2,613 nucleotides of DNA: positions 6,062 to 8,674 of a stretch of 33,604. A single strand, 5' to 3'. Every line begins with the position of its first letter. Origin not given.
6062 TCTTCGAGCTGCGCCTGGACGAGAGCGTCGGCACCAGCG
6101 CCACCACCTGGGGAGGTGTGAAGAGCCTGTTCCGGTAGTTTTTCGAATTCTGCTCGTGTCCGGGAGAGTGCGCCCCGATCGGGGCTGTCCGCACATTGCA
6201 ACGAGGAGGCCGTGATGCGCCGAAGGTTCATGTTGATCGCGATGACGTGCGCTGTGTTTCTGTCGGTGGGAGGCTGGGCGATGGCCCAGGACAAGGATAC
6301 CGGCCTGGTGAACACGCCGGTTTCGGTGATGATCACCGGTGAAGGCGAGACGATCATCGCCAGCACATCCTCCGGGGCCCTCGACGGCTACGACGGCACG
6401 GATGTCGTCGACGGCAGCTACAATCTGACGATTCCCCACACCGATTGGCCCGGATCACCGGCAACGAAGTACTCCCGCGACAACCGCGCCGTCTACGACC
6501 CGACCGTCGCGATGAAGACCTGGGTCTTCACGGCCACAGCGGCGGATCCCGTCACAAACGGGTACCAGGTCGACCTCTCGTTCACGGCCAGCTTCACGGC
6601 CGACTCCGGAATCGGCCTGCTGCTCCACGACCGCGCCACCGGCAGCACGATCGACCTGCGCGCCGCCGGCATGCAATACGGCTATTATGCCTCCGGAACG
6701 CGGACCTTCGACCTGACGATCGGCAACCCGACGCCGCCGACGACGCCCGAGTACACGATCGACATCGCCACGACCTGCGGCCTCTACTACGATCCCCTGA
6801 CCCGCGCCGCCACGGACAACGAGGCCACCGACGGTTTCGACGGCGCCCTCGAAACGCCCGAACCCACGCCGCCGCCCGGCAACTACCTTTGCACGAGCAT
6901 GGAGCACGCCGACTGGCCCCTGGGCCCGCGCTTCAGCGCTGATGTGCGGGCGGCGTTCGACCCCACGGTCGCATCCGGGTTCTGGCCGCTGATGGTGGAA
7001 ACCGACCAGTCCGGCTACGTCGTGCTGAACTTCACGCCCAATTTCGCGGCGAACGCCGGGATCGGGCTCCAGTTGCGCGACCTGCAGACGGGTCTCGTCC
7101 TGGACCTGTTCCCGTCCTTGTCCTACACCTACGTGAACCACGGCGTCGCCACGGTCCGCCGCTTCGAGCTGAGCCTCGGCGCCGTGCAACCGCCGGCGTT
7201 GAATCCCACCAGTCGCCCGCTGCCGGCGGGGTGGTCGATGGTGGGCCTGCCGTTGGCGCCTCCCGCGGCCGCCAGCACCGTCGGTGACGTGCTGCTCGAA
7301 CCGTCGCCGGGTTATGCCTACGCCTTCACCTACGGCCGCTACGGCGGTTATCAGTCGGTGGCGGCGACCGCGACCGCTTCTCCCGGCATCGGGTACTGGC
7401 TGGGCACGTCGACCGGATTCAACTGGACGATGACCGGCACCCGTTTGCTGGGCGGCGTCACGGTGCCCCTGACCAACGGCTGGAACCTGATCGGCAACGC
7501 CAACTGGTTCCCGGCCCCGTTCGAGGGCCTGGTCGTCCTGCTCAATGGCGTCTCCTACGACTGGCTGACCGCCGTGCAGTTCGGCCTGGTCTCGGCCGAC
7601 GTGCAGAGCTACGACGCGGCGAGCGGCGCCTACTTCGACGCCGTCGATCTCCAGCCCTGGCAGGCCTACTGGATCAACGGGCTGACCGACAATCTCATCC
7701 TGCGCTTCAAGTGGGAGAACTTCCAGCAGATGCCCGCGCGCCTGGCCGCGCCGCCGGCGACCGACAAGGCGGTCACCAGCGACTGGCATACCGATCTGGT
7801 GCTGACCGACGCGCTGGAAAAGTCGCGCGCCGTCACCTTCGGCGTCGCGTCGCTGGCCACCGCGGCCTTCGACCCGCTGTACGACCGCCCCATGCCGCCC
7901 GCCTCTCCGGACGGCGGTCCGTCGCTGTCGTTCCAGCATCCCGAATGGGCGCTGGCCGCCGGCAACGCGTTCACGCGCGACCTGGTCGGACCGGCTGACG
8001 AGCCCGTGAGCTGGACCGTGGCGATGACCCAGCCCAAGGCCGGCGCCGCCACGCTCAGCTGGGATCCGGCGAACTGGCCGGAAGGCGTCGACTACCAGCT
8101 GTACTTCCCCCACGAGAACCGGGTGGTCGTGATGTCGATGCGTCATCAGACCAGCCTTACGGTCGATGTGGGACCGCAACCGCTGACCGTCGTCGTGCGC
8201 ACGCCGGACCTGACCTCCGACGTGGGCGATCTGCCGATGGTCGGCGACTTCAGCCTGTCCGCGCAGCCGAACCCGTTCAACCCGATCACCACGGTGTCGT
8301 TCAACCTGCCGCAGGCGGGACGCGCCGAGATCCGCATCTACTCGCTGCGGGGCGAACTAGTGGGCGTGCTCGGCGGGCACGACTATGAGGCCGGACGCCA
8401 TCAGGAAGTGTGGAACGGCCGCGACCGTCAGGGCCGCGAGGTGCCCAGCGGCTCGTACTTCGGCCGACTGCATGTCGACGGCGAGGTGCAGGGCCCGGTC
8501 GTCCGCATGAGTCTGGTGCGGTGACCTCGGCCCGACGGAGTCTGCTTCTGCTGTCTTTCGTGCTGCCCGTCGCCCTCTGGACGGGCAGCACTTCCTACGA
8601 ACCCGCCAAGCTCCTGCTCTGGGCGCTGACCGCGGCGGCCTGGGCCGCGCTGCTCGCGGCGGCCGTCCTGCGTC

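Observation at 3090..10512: Paralogous T9SS-type/FlgD-Ig C-terminal-domain secreted proteins translationally coupled to an O-antigen-ligase-TPR fusion: candidate surface-protein O-glycosylation or attachment cassette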

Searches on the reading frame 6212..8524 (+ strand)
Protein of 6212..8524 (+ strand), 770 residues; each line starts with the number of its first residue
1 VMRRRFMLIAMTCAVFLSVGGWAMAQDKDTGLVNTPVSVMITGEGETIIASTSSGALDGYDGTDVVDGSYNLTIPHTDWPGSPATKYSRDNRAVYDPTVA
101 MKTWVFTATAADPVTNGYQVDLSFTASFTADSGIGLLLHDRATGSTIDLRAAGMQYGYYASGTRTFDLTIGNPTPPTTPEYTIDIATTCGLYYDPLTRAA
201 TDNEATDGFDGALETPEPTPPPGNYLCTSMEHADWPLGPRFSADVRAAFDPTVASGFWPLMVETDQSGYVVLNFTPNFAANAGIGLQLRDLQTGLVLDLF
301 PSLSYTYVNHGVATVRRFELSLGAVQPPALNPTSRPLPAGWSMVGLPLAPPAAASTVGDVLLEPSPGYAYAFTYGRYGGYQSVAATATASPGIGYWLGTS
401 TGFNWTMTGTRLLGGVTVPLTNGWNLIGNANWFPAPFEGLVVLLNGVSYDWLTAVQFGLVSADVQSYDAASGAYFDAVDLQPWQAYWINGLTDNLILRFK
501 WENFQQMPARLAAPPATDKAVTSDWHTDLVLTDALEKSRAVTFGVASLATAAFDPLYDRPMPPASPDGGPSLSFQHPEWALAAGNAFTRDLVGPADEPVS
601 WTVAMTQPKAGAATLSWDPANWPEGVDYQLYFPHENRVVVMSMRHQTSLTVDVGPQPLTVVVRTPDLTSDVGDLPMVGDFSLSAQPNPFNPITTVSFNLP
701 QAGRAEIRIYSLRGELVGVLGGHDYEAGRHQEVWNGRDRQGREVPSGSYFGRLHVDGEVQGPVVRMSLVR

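Call 4: search_protein_families(library=pfam, proteins=[window:6212-8524:+], max_evalue=0.1)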
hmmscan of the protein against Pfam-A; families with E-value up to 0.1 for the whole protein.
window:6212-8524:+ (770 aa): 3 families
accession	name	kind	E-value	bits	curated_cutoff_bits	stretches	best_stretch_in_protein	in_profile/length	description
PF13860.13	FlgD_ig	-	3.3e-07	30.6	27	1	695-749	14-69/79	FlgD Ig-like domain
PF18962.6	Por_Secre_tail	-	0.022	15.5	27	1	686-726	3-35/75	Secretion system C-terminal sorting domain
PF13585.12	CHU_C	-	0.023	15.2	27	1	702-755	26-72/86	CHU_C Type IX secretion signal domain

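Call 5: search_protein_families(library=ncbifam, proteins=[window:6212-8524:+], max_evalue=0.1)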
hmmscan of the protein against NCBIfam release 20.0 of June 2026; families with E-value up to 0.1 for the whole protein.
window:6212-8524:+ (770 aa): 2 families
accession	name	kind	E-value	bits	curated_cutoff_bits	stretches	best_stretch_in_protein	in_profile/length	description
NF005176.1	PRK06655.1-1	equivalog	0.00024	21.1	230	1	700-758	94-150/197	flagellar hook assembly protein FlgD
NF033707.1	T9SS_sortase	equivalog_domain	0.00027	18.7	420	1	682-760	999-1082/1095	type IX secretion system sortase PorU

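Call 12: find_homologous_proteins(query=window:6212-8524:+)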
Query window:6212-8524:+ (770 aa): 51 proteins with E <= 0.001 among 8000 candidates.
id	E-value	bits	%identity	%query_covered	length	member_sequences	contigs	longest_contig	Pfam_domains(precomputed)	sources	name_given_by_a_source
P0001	0.0e+0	1774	100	100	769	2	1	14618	PF13860.13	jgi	-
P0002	0.0e+0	1319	75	99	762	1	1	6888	PF13860.13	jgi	jgi:hypothetical protein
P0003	0.0e+0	1220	74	95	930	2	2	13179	PF13860.13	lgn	-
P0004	0.0e+0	1078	66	95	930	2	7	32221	-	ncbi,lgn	-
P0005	0.0e+0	1063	65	96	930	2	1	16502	-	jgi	jgi:hypothetical protein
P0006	0.0e+0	1051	65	95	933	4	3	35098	PF13860.13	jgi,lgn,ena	jgi:hypothetical protein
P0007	0.0e+0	1045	64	95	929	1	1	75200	PF13860.13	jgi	jgi:hypothetical protein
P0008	0.0e+0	1044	64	95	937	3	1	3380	-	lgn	-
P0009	0.0e+0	1021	63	95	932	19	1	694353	-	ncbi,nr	ncbi:MAG: hypothetical protein IPG61_05840 [bacterium]|nr:hypothetical protein [bacterium]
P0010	2.6e-297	1006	61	96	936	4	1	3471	PF13860.13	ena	-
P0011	6.6e-296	1002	61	96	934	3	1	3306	-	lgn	-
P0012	2.4e-295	1000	61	97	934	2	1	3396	PF13860.13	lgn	-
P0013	6.8e-294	995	83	66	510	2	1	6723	PF13860.13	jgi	jgi:hypothetical protein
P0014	9.7e-291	985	61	95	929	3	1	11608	PF13860.13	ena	-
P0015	1.4e-236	806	67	68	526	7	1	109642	-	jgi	jgi:hypothetical protein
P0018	1.8e-223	762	49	95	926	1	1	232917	-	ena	-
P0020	1.4e-220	753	57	77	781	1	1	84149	PF13860.13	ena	-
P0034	4.1e-202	692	51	87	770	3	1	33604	PF13860.13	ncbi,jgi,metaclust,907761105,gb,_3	metaclust:\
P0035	1.2e-197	677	53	77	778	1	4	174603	PF13860.13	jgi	jgi:hypothetical protein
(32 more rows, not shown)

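Call 14: find_encoding_contigs(protein=P0009, flank=10000, max_places=2)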
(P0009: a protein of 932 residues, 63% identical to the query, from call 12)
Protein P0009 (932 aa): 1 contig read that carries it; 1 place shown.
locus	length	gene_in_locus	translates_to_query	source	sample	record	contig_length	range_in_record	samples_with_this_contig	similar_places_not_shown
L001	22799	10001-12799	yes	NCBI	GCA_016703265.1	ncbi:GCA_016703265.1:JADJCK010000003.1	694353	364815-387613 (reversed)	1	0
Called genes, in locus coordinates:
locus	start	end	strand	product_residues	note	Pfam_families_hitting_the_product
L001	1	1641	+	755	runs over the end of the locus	PF00662:Proton_antipo_N, PF00361:Proton_antipo_M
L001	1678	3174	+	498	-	PF01059:Oxidored_q5_N (weak), PF00361:Proton_antipo_M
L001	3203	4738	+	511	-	PF00361:Proton_antipo_M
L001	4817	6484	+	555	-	PF00999:Na_H_Exchanger, PF02254:TrkA_N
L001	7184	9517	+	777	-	PF13860:FlgD_ig (faint)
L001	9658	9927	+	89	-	-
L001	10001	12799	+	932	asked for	-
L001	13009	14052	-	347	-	PF05448:AXE1 (faint), PF02129:Peptidase_S15, PF01738:DLH (faint), PF12146:Hydrolase_4 (faint), PF00326:Peptidase_S9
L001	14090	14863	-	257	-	PF03942:DTW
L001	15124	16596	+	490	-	PF14319:Zn_Tnp_IS91, PF04986:Y2_Tnp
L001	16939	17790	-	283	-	PF13276:HTH_21, PF00665:rve, PF13683:rve_3, PF13333:rve_2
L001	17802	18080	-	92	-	PF01527:HTH_Tnp_1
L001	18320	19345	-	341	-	PF00144:Beta-lactamase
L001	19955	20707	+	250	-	PF04986:Y2_Tnp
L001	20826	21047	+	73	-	-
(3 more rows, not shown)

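Call 15: find_encoding_contigs(protein=P0018, flank=10000, max_places=2)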
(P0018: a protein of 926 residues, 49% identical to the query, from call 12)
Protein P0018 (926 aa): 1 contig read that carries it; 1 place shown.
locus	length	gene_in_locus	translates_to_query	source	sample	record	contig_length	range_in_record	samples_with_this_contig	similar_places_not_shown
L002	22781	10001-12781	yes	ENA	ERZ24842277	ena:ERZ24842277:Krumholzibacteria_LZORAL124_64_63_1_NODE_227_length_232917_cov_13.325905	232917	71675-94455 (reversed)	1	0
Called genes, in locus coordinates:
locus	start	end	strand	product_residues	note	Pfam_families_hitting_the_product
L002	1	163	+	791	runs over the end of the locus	PF25788:Ig_Rha78A_N (faint), PF00041:fn3 (faint), PF16656:Pur_ac_phosph_N (faint), PF25059:FN3_DSCAM-DSCAML_C (faint), PF13860:FlgD_ig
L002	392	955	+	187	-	-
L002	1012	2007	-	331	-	PF01545:Cation_efflux, PF16916:ZT_dimer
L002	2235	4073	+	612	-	PF00117:GATase, PF02540:NAD_synthase (faint), PF00958:GMP_synt_C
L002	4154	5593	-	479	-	PF13505:OMP_b-brl, PF02412:TSP_3 (faint), PF00691:OmpA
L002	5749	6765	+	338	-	PF00459:Inositol_P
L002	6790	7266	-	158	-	-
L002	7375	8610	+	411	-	PF00890:FAD_binding_2 (faint), PF03486:HI0933_like, PF07992:Pyr_redox_2 (faint), PF22780:HI0933_like_1st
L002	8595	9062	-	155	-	PF00072:Response_reg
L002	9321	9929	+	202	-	-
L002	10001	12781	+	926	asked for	-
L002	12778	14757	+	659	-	PF14559:TPR_19 (faint), PF07719:TPR_2 (faint), PF13174:TPR_6 (faint), PF13432:TPR_16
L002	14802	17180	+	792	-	PF13860:FlgD_ig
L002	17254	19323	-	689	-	PF00400:WD40 (faint), PF02897:Peptidase_S9_N (faint), PF07676:PD40 (faint), PF08450:SGL (faint), PF26549:Tricorn_N, PF20434:BD-FAE, PF00326:Peptidase_S9, PF01738:DLH, +3 more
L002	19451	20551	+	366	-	PF04338:DUF481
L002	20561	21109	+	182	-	PF03061:4HBT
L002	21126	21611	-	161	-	PF12802:MarR_2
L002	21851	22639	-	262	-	PF13489:Methyltransf_23, PF08241:Methyltransf_11, PF08242:Methyltransf_12, PF13649:Methyltransf_25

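Call 16: find_encoding_contigs(protein=P0035, flank=10000, max_places=2)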
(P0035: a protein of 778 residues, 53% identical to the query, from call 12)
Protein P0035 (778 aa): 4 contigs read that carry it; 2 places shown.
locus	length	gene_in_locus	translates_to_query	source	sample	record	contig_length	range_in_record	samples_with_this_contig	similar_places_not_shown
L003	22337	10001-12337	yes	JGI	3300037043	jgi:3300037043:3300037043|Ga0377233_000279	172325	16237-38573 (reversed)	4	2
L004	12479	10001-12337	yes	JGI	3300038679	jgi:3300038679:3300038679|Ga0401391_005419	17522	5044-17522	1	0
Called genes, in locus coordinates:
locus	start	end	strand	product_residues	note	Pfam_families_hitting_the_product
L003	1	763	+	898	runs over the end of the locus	PF00675:Peptidase_M16, PF05193:Peptidase_M16_C, PF00675:Peptidase_M16 (weak), PF05193:Peptidase_M16_C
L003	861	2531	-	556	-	-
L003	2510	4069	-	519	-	PF13620:CarboxypepD_reg (faint)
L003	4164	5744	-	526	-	PF01590:GAF, PF13185:GAF_2, PF00158:Sigma54_activat, PF14532:Sigma54_activ_2, PF07728:AAA_5 (weak), PF25601:AAA_lid_14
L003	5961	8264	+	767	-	PF22085:NorB_cytochrome_c-like, PF00115:COX1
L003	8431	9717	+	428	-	PF05736:OprF (faint), PF13505:OMP_b-brl, PF02412:TSP_3 (faint), PF05359:DUF748 (faint), PF00691:OmpA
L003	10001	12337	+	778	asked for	PF13860:FlgD_ig (faint)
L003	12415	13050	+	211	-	-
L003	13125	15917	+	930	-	-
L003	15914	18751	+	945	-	PF13432:TPR_16 (faint), PF04932:Wzy_C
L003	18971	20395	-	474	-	PF14344:DUF4397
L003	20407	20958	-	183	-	PF02469:Fasciclin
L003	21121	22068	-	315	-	PF00376:MerR (weak), PF13411:MerR_1, PF02607:B12-binding_2, PF02310:B12-binding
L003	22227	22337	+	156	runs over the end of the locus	PF03364:Polyketide_cyc, PF28469:DUF8410 (faint)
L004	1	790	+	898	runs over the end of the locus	PF00675:Peptidase_M16, PF05193:Peptidase_M16_C, PF00675:Peptidase_M16 (weak), PF05193:Peptidase_M16_C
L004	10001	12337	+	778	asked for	PF13860:FlgD_ig (faint)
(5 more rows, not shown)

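Call 17: find_encoding_contigs(protein=P0007, flank=10000, max_places=2)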
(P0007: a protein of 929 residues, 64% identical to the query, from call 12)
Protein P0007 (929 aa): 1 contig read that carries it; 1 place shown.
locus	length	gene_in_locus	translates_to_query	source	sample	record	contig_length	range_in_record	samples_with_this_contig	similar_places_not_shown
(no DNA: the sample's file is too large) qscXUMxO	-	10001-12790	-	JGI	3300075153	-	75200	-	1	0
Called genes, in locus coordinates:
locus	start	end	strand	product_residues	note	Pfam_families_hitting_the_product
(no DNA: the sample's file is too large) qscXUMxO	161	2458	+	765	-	PF22085:NorB_cytochrome_c-like, PF00115:COX1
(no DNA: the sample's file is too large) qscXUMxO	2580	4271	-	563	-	PF00672:HAMP, PF00015:MCPsignal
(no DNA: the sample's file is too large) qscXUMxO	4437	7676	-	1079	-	PF11845:Tll0287-like, PF13426:PAS_9 (faint), PF08447:PAS_3, PF00989:PAS (weak), PF13188:PAS_8, PF00512:HisKA, PF02518:HATPase_c, PF00072:Response_reg, +1 more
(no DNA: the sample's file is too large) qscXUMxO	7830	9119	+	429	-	PF13505:OMP_b-brl, PF02412:TSP_3 (faint), PF05359:DUF748 (faint), PF00691:OmpA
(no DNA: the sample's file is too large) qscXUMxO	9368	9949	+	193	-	-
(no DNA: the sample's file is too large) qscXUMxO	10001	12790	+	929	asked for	PF13860:FlgD_ig (faint)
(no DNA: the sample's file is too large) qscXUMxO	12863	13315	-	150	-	PF00583:Acetyltransf_1, PF13673:Acetyltransf_10, PF13508:Acetyltransf_7, PF08445:FR47 (weak)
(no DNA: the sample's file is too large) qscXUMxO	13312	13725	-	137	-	PF01042:Ribonuc_L-PSP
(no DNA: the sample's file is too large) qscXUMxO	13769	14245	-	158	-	PF00293:NUDIX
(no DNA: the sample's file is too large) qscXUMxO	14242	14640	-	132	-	PF21818:DUF6884 (weak)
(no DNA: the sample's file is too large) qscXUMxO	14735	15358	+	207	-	PF10604:Polyketide_cyc2, PF03364:Polyketide_cyc, PF28469:DUF8410 (weak)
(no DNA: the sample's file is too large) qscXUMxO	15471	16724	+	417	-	PF00691:OmpA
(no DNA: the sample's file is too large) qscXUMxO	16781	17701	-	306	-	PF02518:HATPase_c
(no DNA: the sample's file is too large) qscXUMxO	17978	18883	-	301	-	PF01619:Pro_dh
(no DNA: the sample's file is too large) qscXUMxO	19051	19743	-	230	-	PF00230:MIP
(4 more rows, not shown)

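Call 18: find_encoding_contigs(protein=P0020, flank=10000, max_places=2)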
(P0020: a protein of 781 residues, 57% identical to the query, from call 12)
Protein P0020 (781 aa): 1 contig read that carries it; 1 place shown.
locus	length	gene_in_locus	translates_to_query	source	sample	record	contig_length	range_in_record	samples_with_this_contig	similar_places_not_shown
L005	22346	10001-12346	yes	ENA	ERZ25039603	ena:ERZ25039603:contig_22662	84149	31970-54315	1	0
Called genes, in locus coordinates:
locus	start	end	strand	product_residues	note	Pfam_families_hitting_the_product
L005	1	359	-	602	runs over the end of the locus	PF00005:ABC_tran, PF02463:SMC_N (faint), PF13304:AAA_21 (faint), PF13401:AAA_22 (faint), PF13476:AAA_23 (faint), PF12848:ABC_tran_Xtn, PF00005:ABC_tran, PF16326:ABC_tran_CTD, +1 more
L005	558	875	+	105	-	PF00675:Peptidase_M16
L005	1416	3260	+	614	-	PF05193:Peptidase_M16_C, PF00675:Peptidase_M16, PF05193:Peptidase_M16_C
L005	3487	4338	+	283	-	-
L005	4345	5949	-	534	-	-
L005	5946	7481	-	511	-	PF13620:CarboxypepD_reg (faint)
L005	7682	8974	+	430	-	PF13505:OMP_b-brl, PF02412:TSP_3 (faint), PF00691:OmpA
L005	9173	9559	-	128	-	PF00903:Glyoxalase, PF18029:Glyoxalase_6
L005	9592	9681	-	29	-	-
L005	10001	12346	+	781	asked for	PF13860:FlgD_ig (faint)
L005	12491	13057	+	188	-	-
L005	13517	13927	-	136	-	PF01042:Ribonuc_L-PSP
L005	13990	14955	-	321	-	-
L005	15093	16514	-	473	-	PF14344:DUF4397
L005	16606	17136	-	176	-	PF02469:Fasciclin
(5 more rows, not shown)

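Call 29: predict_structure(alignment_id=A1)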
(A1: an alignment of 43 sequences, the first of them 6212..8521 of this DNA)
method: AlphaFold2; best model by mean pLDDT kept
length: 770 residues; sequences in the alignment: 43
mean_pLDDT: 88.4   pTM: 0.66
mean pLDDT of the five models: 88.4, 87.7, 87.2, 86.6, 86.1
residues with pLDDT >= 90: 540; 70-90: 158; 50-70: 30; < 50: 42
segments of 3 or more residues with pLDDT < 50: 1-8, 11-30, 667-677
pLDDT, mean of each block of 10 residues (from residue 1): 44 44 38 80 95 90 86 86 77 90 93 77 94 90 87 92 92 74 97 96 94 94 95 94 95 92 96 95 90 93 94 93 90 94 97 96 97 94 97 97 95 95 97 95 96 95 94 92 97 96 90 68 84 93 92 93 92 95 95 84 95 95 89 89 95 95 67 47 74 84 92 93 88 91 90 94 84
secondary structure, 60 per line:
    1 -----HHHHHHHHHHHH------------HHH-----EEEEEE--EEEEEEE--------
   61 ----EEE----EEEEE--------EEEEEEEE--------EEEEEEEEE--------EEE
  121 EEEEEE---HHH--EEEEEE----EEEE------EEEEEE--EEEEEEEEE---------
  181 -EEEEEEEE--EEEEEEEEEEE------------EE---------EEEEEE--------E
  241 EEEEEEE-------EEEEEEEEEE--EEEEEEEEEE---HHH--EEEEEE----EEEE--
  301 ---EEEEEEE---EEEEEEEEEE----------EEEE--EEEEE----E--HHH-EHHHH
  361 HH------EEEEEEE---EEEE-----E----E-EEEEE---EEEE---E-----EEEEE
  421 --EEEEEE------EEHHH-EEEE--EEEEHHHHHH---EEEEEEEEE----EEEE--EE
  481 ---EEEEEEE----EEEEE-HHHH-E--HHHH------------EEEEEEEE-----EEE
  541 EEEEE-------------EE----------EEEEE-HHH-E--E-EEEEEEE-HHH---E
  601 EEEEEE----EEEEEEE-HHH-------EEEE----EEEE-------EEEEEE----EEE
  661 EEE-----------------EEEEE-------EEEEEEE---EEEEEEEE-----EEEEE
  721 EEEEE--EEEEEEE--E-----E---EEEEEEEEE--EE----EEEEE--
elements in order (helices of 4 or more, strands of 3 or more residues): H6-17 E38-43 E46-52 E65-67 E72-76 E85-92 E101-109 E118-126 E135-140 E145-148 E155-160 E163-171 E182-189 E192-202 E226-231 E240-247 E255-264 E267-276 E285-290 E295-298 E304-310 E314-323 E334-337 E340-344 H357-362 E369-375 E379-382 E395-399 E403-406 E416-420 E423-428 E441-444 E447-450 H451-456 E460-468 E473-476 E484-490 E495-499 H501-504 H509-512 E525-532 E538-545 E571-575 E586-592 E600-606 E611-617 E629-632 E637-640 E648-653 E658-663 E681-685 E693-699 E703-710 E716-725 E728-734 E747-755 E764-768

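Call 31: fold_search(model_id=the predicted structure, library=pdb)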
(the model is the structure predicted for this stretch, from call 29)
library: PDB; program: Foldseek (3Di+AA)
matches with E <= 10: 961; with E <= 0.001: 4
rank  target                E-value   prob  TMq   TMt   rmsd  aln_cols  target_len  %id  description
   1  7q61_A                1.1e-04  0.35  0.09  0.06  39.4       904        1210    7  Structure of TEV conjugated A2ML1 (A2ML1-TC) (released 2022-04-20)
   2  8jmw_A                1.3e-04  1.00  0.11  0.16  13.0       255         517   11  Fibril form of serine peptidase Vpr (released 2023-12-06)
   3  6mfa                  2.0e-04  0.87  0.10  0.19  32.2       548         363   11  Fragment of human fibronectin containing the 4th-7th type III domains (released 2019-09-18)
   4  9ijj_4G               9.4e-04  0.09  0.07  0.02  56.6      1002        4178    8  In situ structure of the central apparatus in mouse sperm axoneme. (released 2025-06-04)
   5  7q1y_A                1.0e-03  0.20  0.09  0.06  39.2       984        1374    7  X-ray structure of human A2ML1 (released 2022-04-20)
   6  8odz_D                1.5e-03  0.41  0.13  0.16  28.1       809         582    7  Cryo-EM structure of a pre-dimerized murine IL-12 complete extracellular signaling complex (Class 1). (released 2024-02-07)
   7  4d94_A                1.5e-03  0.20  0.10  0.08  37.7       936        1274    8  Crystal Structure of TEP1r (released 2012-10-17)
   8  2pn5_A                1.5e-03  0.38  0.10  0.06  37.6       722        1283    7  Crystal Structure of TEP1r (released 2007-07-24)
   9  3osv_C                2.3e-03  1.00  0.09  0.47   5.0        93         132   22  The crytsal structure of FLGD from P. Aeruginosa (released 2011-05-04)
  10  7eh9_B                2.8e-03  1.00  0.09  0.44   4.7        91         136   23  Crystal structure of the flagellar hook cap fragment from Salmonella enterica serovar Typhimurium (released 2021-11-24)
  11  7q62_A                3.2e-03  0.14  0.09  0.07  39.8       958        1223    8  Structure of TEV cleaved A2ML1 dimer (A2ML1-TT dimer) (released 2022-04-20)
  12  5m11                  3.4e-03  1.00  0.10  0.10   7.8       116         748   17  Structural and functional probing of PorZ, an essential bacterial surface component of the type-IX secretion system of h (released 2016-11-09)
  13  7eha_B                5.0e-03  1.00  0.09  0.37   4.9        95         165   22  Crystal structure of the flagellar hook cap from Salmonella enterica serovar Typhimurium (released 2021-11-24)
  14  7t0r_A                5.0e-03  0.35  0.09  0.16  25.9       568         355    7  Crystal structure of the anti-CD4 adnectin 6940_B01 as a complex with the extracellular domains of CD4 and ibalizumab  (released 2022-01-12)
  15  2xwx_A                5.5e-03  0.12  0.06  0.10  22.4       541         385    7  Vibrio cholerae colonization factor GbpA crystal structure (released 2011-11-16)
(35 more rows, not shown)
